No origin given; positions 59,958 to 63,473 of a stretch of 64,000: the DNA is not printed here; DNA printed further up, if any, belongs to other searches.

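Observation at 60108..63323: ECF-like sigma factor fused to an ~880-aa soluble domain of unknown function, with no anti-sigma gene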

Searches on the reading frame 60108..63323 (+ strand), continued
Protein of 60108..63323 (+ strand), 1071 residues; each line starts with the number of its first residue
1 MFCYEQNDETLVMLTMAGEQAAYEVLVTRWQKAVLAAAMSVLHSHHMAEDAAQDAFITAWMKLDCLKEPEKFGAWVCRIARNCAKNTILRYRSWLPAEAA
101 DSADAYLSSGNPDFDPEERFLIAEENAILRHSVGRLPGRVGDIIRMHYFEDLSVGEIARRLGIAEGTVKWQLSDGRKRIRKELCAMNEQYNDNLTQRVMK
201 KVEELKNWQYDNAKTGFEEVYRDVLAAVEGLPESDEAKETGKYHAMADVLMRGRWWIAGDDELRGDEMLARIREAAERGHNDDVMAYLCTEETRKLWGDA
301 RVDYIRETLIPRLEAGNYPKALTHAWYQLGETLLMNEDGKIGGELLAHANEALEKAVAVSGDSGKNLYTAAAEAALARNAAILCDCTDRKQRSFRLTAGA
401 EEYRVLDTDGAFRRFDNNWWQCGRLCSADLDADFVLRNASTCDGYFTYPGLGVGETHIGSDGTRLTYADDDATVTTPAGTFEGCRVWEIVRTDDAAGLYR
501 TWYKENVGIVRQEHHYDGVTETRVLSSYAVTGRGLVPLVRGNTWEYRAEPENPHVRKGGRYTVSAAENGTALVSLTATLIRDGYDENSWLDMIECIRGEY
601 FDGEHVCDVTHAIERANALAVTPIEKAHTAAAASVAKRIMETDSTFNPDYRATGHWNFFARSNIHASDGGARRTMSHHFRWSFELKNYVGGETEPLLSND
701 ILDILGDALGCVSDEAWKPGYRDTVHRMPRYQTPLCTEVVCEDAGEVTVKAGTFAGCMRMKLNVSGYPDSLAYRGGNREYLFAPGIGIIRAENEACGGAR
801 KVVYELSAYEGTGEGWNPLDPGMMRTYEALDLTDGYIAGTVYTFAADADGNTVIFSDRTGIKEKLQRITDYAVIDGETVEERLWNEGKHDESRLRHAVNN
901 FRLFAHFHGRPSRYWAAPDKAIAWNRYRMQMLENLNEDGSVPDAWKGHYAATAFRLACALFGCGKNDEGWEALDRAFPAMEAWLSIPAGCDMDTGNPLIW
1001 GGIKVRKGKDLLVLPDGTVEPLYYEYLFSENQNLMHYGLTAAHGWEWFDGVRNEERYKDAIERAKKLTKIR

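Call 39: search_protein_families(library=pfam, proteins=[P0226, P0254, L030:9317-10996:+, P0133], max_evalue=1)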
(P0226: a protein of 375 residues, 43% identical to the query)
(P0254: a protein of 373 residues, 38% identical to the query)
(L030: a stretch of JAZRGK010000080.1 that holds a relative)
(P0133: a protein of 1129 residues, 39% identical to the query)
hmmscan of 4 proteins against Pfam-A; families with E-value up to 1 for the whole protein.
P0226 (375 aa): 15 families
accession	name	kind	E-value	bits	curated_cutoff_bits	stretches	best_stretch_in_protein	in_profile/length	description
PF01381.28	HTH_3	-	1.9e-14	53.9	23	1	9-63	1-55/55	Helix-turn-helix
PF12844.13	HTH_19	-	6e-10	39.3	30.2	1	8-64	3-59/64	Helix-turn-helix domain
PF13560.12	HTH_31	-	3.2e-06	27.8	27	1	7-62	4-60/64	Helix-turn-helix domain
PF07719.23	TPR_2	-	4.7e-05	23.6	27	1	256-285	4-33/34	Tetratricopeptide repeat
PF13443.12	HTH_26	-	0.00027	21.6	22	1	9-65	2-59/63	Cro/C1-type HTH DNA-binding domain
PF07022.19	Phage_CI_repr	-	0.0018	19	22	1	18-68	12-62/65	Bacteriophage CI repressor helix-turn-helix domain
PF13545.12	HTH_Crp_2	-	0.0034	17.8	27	1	14-36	19-41/70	Crp-like helix-turn-helix domain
PF13181.12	TPR_8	-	0.0073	16.8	25.7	0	254-285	2-33/34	Tetratricopeptide repeat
PF00515.34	TPR_1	-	0.0081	16.4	27.8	0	211-234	7-30/34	Tetratricopeptide repeat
PF13424.12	TPR_12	-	0.018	15.6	30.1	0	207-236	47-76/77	Tetratricopeptide repeat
PF13384.12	HTH_23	-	0.026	14.8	24.6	1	10-37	12-37/50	Homeodomain-like domain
PF15943.11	YdaS_toxin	-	0.027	14.7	30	1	20-40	11-32/65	Bacterial toxin YdaS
PF14549.12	P22_Cro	-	0.074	13.3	30.2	1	20-37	12-29/60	DNA-binding transcriptional regulator Cro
PF13744.12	HTH_37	-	0.22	11.8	27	1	7-35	21-49/80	Helix-turn-helix domain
PF13412.12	HTH_24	-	0.24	11.4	21.9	0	18-35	18-35/48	Winged helix-turn-helix DNA-binding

P0254 (373 aa): 18 families
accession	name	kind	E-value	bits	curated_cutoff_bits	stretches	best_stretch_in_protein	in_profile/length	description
PF01381.28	HTH_3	-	1.8e-13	50.7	23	1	9-62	1-54/55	Helix-turn-helix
PF13560.12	HTH_31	-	5.7e-08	33.4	27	1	6-61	3-59/64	Helix-turn-helix domain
PF12844.13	HTH_19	-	4e-07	30.3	30.2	1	8-64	3-59/64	Helix-turn-helix domain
PF13518.12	HTH_28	-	0.0015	19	25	1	17-38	13-33/52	Helix-turn-helix domain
PF13443.12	HTH_26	-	0.003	18.2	22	1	13-61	6-55/63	Cro/C1-type HTH DNA-binding domain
PF13545.12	HTH_Crp_2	-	0.0035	17.7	27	1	13-36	18-41/70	Crp-like helix-turn-helix domain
PF20432.4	Xre-like-HTH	-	0.0099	16.6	25.8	1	9-36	15-42/63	Antitoxin Xre-like helix-turn-helix domain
PF07022.19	Phage_CI_repr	-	0.01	16.6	22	1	8-64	2-58/65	Bacteriophage CI repressor helix-turn-helix domain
PF14549.12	P22_Cro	-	0.01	16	30.2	1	20-37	12-29/60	DNA-binding transcriptional regulator Cro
PF13384.12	HTH_23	-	0.012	15.9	24.6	1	6-37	8-37/50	Homeodomain-like domain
PF15943.11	YdaS_toxin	-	0.026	14.8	30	1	20-37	11-28/65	Bacterial toxin YdaS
PF12802.13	MarR_2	-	0.053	14.1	27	1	9-36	14-39/61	MarR family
PF13428.12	TPR_14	-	0.11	13.7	23.5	0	85-111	13-39/44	Tetratricopeptide repeat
PF05269.17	Phage_CII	-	0.12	13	21.3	1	18-61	24-65/91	Bacteriophage CII protein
PF15731.11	MqsA_antitoxin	-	0.2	12.2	30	1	6-49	71-114/131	Antitoxin component of bacterial toxin-antitoxin system, MqsA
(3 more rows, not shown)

L030:9317-10996:+ (560 aa): 11 families
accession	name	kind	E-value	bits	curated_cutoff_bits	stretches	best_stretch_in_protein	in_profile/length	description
PF08281.18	Sigma70_r4_2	-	7.6e-11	41.9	25.7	1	114-159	9-54/54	Sigma-70, region 4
PF04542.20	Sigma70_r2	-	1.3e-09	38.2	24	1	12-75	4-69/71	Sigma-70 region 2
PF04545.22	Sigma70_r4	-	2.1e-08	34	24.1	1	116-160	5-49/50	Sigma-70, region 4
PF13412.12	HTH_24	-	0.00064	19.7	21.9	1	134-153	20-39/48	Winged helix-turn-helix DNA-binding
PF24270.1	HTH_Cmi2_C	-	0.0045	17.7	27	1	199-250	74-125/125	Cmi2, C-terminal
PF14394.12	DUF4423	-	0.031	14.5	30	1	191-254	13-78/165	Domain of unknown function (DUF4423)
PF14493.12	HTH_40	-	0.064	14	27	0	125-160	6-41/89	Helix-turn-helix domain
PF19187.6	HTH_PafC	-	0.13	12.5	32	1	201-250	6-55/115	PafC helix-turn-helix domain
PF01507.26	PAPS_reduct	-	0.14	12.6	22.5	1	226-285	27-85/175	Phosphoadenosine phosphosulfate reductase domain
PF25212.1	HVO_A0114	-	0.17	12.2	27.6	1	210-249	33-72/84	HVO_A0114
PF13384.12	HTH_23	-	0.24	11.7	24.6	0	118-150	3-37/50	Homeodomain-like domain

P0133 (1129 aa): 10 families
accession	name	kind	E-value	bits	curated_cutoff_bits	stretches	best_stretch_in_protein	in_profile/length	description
PF08281.18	Sigma70_r4_2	-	2.9e-15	56.1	25.7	1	127-179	2-54/54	Sigma-70, region 4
PF04542.20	Sigma70_r2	-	4e-13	49.4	24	1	29-94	1-68/71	Sigma-70 region 2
PF04545.22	Sigma70_r4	-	8.9e-10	38.4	24.1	1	133-181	2-50/50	Sigma-70, region 4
PF21347.3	DUF3108_like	-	8.4e-09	36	27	1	1009-1069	139-197/199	DUF3108-like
PF07638.17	Sigma70_ECF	-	5.1e-05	23.7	21.1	1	115-183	116-183/185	ECF sigma factor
PF06530.18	Phage_antitermQ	-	0.02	15.3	26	1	119-191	46-118/118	Phage antitermination protein Q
PF13384.12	HTH_23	-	0.03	14.6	24.6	1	143-169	10-35/50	Homeodomain-like domain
PF13412.12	HTH_24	-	0.039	14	21.9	1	151-172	17-38/48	Winged helix-turn-helix DNA-binding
PF13936.12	HTH_38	-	0.078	13.2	27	1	142-168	11-37/44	Helix-turn-helix domain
PF00440.29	TetR_N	-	0.14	12.4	24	1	149-168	14-33/47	Bacterial regulatory proteins, tetR family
